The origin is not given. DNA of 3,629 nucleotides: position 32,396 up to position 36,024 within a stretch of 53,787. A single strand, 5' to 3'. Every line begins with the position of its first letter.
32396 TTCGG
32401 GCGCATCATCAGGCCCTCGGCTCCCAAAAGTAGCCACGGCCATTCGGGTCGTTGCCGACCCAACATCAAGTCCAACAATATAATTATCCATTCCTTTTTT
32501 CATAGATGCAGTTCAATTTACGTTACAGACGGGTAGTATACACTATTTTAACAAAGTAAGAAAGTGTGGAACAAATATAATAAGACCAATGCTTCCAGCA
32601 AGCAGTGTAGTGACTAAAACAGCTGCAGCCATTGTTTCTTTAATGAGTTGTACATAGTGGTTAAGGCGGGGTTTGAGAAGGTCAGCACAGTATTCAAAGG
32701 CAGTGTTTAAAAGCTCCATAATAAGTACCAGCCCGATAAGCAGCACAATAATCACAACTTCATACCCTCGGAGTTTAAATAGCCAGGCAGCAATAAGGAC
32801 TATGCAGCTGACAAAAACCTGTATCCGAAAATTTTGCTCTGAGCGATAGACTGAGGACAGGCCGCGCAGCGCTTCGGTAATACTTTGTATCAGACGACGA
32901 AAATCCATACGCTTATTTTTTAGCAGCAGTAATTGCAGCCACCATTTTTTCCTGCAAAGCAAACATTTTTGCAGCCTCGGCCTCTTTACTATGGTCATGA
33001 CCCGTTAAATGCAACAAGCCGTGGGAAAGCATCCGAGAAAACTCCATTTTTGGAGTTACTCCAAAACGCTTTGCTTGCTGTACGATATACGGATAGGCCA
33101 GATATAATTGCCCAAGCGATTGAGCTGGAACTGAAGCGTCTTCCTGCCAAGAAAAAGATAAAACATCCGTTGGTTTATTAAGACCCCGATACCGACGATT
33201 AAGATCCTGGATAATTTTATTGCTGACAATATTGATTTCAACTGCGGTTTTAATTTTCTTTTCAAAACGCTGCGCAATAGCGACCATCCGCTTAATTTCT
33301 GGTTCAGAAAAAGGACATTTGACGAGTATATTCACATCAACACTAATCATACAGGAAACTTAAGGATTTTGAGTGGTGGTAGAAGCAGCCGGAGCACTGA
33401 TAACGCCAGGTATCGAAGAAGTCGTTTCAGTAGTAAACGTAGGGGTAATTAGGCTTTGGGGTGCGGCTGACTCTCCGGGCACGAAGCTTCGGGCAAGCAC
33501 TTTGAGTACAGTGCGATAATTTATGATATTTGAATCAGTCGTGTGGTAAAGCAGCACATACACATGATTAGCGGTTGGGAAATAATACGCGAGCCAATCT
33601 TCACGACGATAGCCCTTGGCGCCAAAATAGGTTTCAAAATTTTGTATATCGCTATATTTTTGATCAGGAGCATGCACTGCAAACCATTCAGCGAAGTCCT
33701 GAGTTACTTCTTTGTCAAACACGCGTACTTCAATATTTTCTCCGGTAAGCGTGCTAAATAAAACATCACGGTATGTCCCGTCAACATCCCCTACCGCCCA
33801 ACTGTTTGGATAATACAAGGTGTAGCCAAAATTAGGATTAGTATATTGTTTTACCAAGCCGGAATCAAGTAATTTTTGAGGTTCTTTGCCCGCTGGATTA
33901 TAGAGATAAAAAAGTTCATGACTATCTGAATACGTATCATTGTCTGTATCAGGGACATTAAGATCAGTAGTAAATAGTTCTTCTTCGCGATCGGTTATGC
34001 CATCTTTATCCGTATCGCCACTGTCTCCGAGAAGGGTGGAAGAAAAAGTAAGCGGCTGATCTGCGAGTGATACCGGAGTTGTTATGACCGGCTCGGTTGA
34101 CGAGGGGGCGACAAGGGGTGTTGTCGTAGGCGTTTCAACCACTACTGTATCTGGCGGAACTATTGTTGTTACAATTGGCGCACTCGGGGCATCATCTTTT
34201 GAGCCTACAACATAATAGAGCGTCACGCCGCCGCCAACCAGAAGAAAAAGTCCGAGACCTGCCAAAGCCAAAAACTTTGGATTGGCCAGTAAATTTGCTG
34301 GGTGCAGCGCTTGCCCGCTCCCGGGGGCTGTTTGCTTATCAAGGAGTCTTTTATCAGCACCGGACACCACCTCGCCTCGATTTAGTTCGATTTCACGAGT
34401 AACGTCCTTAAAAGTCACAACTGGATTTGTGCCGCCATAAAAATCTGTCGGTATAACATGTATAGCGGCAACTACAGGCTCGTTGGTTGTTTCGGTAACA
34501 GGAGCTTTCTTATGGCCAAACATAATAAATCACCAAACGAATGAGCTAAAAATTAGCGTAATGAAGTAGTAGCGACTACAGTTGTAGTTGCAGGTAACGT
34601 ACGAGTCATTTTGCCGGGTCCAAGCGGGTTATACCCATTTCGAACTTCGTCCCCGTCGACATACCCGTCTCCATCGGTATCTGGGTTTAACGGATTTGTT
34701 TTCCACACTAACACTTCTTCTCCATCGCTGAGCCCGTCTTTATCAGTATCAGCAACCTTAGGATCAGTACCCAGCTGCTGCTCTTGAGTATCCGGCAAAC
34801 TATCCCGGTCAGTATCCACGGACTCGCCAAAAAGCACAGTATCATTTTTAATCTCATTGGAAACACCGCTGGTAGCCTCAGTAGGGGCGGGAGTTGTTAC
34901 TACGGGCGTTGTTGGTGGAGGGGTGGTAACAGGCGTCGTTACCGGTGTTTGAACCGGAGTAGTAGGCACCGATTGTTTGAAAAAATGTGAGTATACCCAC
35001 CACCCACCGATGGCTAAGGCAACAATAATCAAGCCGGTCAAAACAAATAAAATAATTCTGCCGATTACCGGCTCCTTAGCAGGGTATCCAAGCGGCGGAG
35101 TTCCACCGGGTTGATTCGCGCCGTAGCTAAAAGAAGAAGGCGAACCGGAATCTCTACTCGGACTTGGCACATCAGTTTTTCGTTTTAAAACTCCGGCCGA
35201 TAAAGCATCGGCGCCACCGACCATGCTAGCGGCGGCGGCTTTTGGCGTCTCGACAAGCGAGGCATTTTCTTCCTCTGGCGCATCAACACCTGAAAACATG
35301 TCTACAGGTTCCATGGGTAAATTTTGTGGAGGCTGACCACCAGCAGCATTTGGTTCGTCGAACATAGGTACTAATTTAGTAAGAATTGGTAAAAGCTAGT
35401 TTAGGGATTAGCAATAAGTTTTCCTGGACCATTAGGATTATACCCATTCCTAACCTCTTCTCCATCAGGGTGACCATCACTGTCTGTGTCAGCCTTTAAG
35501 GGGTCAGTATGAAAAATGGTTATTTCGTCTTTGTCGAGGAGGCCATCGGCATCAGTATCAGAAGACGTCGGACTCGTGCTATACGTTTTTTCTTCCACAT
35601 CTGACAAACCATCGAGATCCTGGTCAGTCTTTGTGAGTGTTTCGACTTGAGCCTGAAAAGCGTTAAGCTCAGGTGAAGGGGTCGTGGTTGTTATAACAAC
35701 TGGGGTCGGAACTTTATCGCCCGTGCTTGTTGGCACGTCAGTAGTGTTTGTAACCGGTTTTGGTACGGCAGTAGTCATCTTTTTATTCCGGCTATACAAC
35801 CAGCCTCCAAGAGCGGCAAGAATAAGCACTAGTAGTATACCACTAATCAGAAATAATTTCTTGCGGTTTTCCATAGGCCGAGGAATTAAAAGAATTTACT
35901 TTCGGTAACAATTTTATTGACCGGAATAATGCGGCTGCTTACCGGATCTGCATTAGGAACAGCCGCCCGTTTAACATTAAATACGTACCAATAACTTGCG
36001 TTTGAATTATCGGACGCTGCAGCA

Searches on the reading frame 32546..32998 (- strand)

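Call 70: search_protein_families(library=pfam, proteins=[window:32546-32998:-], max_evalue=0.00001)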
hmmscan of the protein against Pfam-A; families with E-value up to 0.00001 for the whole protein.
window:32546-32998:- (151 aa): 1 family
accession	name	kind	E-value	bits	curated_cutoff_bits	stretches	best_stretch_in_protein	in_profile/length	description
PF01219.24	DAGK_prokar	-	2e-26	92.2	22.3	1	43-142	3-102/102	Prokaryotic diacylglycerol kinase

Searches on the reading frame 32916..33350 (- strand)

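Call 70: search_protein_families(library=pfam, proteins=[window:32916-33350:-], max_evalue=0.00001)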
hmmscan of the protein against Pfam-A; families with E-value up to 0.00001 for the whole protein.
window:32916-33350:- (145 aa): 1 family
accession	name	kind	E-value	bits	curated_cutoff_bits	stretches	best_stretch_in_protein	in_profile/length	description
PF02130.23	YbeY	-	2.9e-30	105.2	25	1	20-138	12-127/129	Endoribonuclease YbeY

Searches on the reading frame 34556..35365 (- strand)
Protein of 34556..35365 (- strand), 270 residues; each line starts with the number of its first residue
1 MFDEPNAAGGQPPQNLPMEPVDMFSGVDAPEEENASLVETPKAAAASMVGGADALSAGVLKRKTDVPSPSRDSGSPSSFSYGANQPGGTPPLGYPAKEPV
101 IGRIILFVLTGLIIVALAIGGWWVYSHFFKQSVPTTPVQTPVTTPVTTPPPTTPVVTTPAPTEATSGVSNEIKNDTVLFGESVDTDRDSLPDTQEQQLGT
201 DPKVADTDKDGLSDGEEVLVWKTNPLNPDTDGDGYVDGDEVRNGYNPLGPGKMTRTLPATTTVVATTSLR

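Call 70: search_protein_families(library=pfam, proteins=[window:34556-35365:-], max_evalue=0.00001)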
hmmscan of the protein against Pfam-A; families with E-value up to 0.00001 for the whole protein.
window:34556-35365:- (270 aa): 1 family
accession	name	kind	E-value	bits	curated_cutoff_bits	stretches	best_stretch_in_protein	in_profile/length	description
PF18884.5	TSP3_bac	-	6.6e-14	51.9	25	1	206-228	1-22/22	Bacterial TSP3 repeat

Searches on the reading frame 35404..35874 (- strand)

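Call 70: search_protein_families(library=pfam, proteins=[window:35404-35874:-], max_evalue=0.00001)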
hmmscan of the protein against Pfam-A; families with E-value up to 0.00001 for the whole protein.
window:35404-35874:- (157 aa): 1 family
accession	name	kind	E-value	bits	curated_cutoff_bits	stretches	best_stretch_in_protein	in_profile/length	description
PF18884.5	TSP3_bac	-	4.5e-10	39.6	25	1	106-128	1-22/22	Bacterial TSP3 repeat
